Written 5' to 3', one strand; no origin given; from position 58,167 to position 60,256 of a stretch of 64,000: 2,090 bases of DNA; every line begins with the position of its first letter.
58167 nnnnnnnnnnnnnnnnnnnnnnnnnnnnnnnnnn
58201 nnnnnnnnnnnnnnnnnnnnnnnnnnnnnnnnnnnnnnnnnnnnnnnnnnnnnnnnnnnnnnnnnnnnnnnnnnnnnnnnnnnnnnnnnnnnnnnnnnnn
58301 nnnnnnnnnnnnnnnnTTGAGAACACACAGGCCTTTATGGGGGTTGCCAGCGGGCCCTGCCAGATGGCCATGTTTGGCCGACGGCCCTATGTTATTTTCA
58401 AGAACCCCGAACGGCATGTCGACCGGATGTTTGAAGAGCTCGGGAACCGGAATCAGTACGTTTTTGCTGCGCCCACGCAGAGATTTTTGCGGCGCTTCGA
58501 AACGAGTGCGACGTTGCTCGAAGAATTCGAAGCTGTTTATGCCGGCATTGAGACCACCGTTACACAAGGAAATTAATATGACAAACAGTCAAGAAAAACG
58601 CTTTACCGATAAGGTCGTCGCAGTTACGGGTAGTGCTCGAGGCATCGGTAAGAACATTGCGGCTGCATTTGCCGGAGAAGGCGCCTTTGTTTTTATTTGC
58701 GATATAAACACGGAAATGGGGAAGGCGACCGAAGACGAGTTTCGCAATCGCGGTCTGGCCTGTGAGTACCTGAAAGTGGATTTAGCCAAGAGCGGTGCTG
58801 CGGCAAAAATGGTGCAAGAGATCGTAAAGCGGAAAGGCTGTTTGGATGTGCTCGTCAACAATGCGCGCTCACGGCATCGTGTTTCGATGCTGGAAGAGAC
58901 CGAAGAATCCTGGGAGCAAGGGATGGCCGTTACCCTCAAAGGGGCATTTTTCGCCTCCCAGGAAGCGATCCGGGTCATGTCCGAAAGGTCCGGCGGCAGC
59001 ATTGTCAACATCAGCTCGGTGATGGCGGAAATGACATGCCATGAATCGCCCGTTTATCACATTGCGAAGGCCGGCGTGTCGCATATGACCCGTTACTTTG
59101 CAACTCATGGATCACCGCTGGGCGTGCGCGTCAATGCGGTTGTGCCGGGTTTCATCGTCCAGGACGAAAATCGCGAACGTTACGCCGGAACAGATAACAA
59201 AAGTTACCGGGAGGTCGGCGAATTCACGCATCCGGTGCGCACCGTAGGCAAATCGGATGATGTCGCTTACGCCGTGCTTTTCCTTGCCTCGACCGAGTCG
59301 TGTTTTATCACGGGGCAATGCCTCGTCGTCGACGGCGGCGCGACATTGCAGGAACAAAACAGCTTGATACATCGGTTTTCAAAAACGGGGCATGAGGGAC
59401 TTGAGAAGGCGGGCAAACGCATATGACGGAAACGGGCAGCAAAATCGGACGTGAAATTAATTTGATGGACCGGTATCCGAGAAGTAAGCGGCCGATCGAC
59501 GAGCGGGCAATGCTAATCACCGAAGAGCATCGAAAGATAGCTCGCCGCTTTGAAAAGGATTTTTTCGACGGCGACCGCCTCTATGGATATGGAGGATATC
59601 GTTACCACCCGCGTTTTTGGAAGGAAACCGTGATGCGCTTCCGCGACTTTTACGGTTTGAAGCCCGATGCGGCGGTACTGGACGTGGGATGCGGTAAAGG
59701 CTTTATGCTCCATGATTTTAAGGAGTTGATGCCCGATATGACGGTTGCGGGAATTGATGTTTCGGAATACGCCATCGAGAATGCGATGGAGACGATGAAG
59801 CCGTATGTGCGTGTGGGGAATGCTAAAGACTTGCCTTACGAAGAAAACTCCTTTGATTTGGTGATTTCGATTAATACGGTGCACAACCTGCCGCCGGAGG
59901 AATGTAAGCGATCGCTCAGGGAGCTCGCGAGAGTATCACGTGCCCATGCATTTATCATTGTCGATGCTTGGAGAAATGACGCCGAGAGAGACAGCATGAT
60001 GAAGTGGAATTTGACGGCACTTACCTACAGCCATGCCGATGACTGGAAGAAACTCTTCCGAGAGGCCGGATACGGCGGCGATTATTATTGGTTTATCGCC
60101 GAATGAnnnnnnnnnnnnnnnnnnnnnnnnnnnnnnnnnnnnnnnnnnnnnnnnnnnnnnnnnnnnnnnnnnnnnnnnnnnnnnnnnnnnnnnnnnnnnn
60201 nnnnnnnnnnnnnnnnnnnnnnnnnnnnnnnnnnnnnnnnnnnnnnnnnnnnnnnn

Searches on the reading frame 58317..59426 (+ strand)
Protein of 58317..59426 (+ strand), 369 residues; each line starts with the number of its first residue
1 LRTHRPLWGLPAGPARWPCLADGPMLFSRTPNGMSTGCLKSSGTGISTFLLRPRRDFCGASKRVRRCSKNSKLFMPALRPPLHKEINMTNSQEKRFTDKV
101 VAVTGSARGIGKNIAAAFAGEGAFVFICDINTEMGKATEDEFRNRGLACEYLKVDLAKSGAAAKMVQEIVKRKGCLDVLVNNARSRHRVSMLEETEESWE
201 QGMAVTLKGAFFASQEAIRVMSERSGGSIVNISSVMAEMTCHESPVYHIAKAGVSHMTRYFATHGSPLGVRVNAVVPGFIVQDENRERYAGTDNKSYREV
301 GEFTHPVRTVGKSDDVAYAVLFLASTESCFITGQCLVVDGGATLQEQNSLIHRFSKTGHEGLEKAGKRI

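Call 7: search_protein_families(library=pfam, proteins=[window:58317-59426:+], max_evalue=0.01)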
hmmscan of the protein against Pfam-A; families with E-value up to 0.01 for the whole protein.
window:58317-59426:+ (369 aa): 4 families
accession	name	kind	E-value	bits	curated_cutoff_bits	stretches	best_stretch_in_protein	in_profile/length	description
PF13561.12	adh_short_C2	-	3.4e-55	187.6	27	1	105-343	1-236/236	Enoyl-(Acyl carrier protein) reductase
PF00106.31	adh_short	-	5.5e-45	153.7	26.6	1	99-285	1-187/195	short chain dehydrogenase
PF08659.16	KR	-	1.2e-06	29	22.6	1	102-265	4-167/180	KR domain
PF23441.1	SDR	-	9e-06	25.7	27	1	200-344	116-257/258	SDR-like rossmann domain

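Call 8: search_protein_families(library=ncbifam, proteins=[window:58317-59426:+], max_evalue=0.01)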
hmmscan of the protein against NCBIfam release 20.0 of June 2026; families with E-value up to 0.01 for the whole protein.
window:58317-59426:+ (369 aa): 233 families (the best 25 are shown)
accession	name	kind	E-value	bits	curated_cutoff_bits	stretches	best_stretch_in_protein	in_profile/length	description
NF005559.1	PRK07231.1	subfamily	6.1e-57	193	215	1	95-343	1-248/249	glucose 1-dehydrogenase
NF004198.0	PRK05653.1-3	equivalog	2.7e-55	187.5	296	1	95-343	4-247/248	3-oxoacyl-ACP reductase FabG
NF004791.0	PRK06138.1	equivalog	5.3e-55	186.4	312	1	95-344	2-251/252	SDR family oxidoreductase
NF005469.0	PRK07063.1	equivalog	1.6e-52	178.6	306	1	94-343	3-255/260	SDR family oxidoreductase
NF009468.0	PRK12826.1-4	equivalog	2.3e-52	178.2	318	1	94-349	3-254/256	SDR family oxidoreductase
NF004778.0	PRK06124.1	equivalog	5.5e-51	173.4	303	1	95-344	8-254/256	SDR family oxidoreductase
NF004818.0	PRK06172.1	equivalog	7.9e-51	172.8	336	1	94-343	3-251/253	SDR family oxidoreductase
TIGR01830.1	3oxo_ACP_reduc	equivalog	1.2e-50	172.5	297.75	1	102-341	2-237/239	3-oxoacyl-[acyl-carrier-protein] reductase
NF009466.0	PRK12826.1-2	subfamily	1.4e-50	172.1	222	1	98-343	3-245/248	3-oxoacyl-ACP reductase FabG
NF009093.0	PRK12429.1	subfamily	7.1e-49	166.4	258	1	96-345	3-259/259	3-hydroxybutyrate dehydrogenase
NF052558.1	MBtsdlDhBudC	equivalog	1.6e-48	165.5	270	1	96-345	1-244/250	meso-2,3-butanediol dehydrogenase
NF005446.0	PRK07035.1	equivalog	9.8e-48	162.6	373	1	94-343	7-254/255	SDR family oxidoreductase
NF004197.0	PRK05653.1-1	equivalog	2e-47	161.9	332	1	93-343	2-247/249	3-oxoacyl-ACP reductase FabG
NF004847.0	PRK06198.1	subfamily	2.1e-47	161.6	240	1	93-339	2-252/269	oxidoreductase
NF005853.0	PRK07774.1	equivalog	4.5e-47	160.5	303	1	94-344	2-248/250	SDR family oxidoreductase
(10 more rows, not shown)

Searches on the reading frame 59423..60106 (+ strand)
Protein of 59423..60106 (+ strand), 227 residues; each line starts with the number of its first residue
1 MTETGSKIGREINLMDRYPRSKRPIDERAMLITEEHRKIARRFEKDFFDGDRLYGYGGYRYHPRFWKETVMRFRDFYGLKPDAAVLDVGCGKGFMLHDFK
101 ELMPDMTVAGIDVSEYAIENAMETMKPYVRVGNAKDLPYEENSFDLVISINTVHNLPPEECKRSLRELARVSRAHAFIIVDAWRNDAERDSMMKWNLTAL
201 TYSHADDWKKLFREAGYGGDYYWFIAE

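Call 7: search_protein_families(library=pfam, proteins=[window:59423-60106:+], max_evalue=0.01)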
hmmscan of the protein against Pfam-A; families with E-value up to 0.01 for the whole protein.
window:59423-60106:+ (227 aa): 14 families
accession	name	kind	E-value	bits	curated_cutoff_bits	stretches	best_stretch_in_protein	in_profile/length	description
PF13649.12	Methyltransf_25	-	4e-19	69.5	27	1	85-173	1-94/97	Methyltransferase domain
PF08241.18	Methyltransf_11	-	1.7e-18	67.5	21.2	1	86-179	1-94/95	Methyltransferase domain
PF13847.12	Methyltransf_31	-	9.3e-18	64.7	27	1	80-216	2-145/145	Methyltransferase domain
PF13489.12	Methyltransf_23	-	1e-11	45.3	27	1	62-217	5-159/164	Methyltransferase domain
PF08242.18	Methyltransf_12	-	1.2e-11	45.6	30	1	86-171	1-91/98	Methyltransferase domain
PF01209.24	Ubie_methyltran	-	4e-07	30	20.1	1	64-173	33-144/233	ubiE/COQ5 methyltransferase family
PF07021.18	MetW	-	1.2e-05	25.5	21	1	80-173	12-103/193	Methionine biosynthesis protein MetW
PF05175.20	MTS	-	3.2e-05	24.1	23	1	83-127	33-77/170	Methyltransferase small domain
PF00891.24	Methyltransf_2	-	0.00046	20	22.3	1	68-217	52-209/210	O-methyltransferase domain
PF02390.23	Methyltransf_4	-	0.00055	19.9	24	1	84-130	4-49/173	Putative methyltransferase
PF03141.22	Methyltransf_29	-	0.00087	18.4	23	1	84-186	120-223/506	Putative S-adenosyl-L-methionine-dependent methyltransferase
PF13679.12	Methyltransf_32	-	0.0014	19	27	1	80-126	24-74/143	Methyltransferase domain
PF02353.26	CMAS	-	0.0056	16.5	27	1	77-180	58-164/273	Mycolic acid cyclopropane synthetase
PF05724.17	TPMT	-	0.0085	16.2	26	0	66-125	22-79/218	Thiopurine S-methyltransferase (TPMT)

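Call 8: search_protein_families(library=ncbifam, proteins=[window:59423-60106:+], max_evalue=0.01)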
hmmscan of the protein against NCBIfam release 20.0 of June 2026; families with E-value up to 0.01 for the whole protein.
window:59423-60106:+ (227 aa): 44 families (the best 25 are shown)
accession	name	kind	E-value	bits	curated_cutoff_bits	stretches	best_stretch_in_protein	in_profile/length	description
NF045667.1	MTase_DVU1556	equivalog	4.2e-14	52.5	155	1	71-217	12-160/213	DVU_1556 family methyltransferase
NF004452.0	PRK05785.1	equivalog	2.1e-10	40.5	207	1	66-183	37-149/228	hypothetical protein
TIGR01934.1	MenG_MenH_UbiE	subfamily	3.1e-10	39.7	158.35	1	64-180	25-142/223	ubiquinone/menaquinone biosynthesis methyltransferase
NF008300.0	PRK11088.1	equivalog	5.8e-10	39.1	303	1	80-153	84-161/272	23S rRNA (guanine(745)-N(1))-methyltransferase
NF047649.1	MTase_UXPK_star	exception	5.9e-10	38.6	460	1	79-175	75-176/283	methyltransferase/UXPK-star double selenoprotein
TIGR02072.1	BioC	equivalog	8.8e-10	38.8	184.95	1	82-183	35-135/244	malonyl-ACP O-methyltransferase BioC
NF001244.0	PRK00216.1-5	equivalog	1.6e-09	37.4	216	1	64-185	34-159/236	bifunctional demethylmenaquinone methyltransferase/2-methoxy-6-polyprenyl-1,4-benzoquinol methylase UbiE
NF001243.0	PRK00216.1-4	equivalog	2.1e-09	37.1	235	1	37-178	7-149/237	demethylmenaquinone methyltransferase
NF045825.1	FAmtase_mtf2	equivalog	3.8e-09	36.2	400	1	84-186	61-164/248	fatty-acid O-methyltransferase Mtf2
NF004851.0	PRK06202.1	equivalog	7.6e-09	35.3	243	1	83-184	62-169/237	hypothetical protein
TIGR02752.1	MenG_heptapren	equivalog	1.7e-08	34.3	419.85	1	37-175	5-144/231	demethylmenaquinone methyltransferase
NF043040.1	corrin_prot_MT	hypoth_equivalog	2.3e-08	33.8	180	1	81-186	41-154/216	corrinoid protein-associated methyltransferase CpaM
TIGR03587.1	Pse_Me-ase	hypoth_equivalog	3.7e-08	33.7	112.05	1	80-177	42-139/204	pseudaminic acid biosynthesis-associated methylase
NF007610.0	PRK10258.1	equivalog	7.1e-08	32.1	342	1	78-178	39-136/251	malonyl-ACP O-methyltransferase BioC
TIGR02081.1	metW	equivalog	7.8e-08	32.1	189.5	1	80-174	12-104/194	methionine biosynthesis protein MetW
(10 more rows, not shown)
